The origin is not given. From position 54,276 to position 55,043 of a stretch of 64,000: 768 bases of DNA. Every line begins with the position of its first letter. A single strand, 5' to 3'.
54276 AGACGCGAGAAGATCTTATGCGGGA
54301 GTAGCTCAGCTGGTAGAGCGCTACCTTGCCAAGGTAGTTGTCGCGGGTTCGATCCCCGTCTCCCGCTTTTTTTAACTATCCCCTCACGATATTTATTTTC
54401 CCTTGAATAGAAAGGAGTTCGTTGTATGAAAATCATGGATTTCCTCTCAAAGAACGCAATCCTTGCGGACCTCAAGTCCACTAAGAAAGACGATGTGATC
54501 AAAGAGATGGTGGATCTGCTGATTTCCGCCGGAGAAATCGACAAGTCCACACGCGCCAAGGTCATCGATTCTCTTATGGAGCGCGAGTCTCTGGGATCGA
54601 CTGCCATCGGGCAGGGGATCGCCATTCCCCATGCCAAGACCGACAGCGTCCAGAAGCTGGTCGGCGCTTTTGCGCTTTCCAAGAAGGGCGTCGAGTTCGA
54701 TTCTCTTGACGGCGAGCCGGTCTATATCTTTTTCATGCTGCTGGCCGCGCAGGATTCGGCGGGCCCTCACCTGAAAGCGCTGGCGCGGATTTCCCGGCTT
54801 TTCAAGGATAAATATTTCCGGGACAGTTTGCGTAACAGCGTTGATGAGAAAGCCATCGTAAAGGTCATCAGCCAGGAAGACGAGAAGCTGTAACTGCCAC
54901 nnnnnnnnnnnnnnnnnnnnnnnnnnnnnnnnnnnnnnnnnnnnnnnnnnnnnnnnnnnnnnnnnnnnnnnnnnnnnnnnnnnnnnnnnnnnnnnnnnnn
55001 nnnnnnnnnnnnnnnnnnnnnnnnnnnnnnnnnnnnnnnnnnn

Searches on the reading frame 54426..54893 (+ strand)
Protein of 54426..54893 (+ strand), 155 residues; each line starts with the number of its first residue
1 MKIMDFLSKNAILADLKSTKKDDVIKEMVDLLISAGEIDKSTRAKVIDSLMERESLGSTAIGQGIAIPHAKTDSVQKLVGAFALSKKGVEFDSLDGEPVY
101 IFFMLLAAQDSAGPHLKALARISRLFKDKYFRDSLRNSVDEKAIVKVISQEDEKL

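Call 18: search_protein_families(library=pfam, proteins=[window:54426-54893:+], max_evalue=0.00001)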
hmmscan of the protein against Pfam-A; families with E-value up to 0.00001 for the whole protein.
window:54426-54893:+ (155 aa): 1 family
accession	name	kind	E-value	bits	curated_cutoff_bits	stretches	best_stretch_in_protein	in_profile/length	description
PF00359.27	PTS_EIIA_2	-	7.3e-39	133.5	27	1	6-150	2-143/144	Phosphoenolpyruvate-dependent sugar phosphotransferase system, EIIA 2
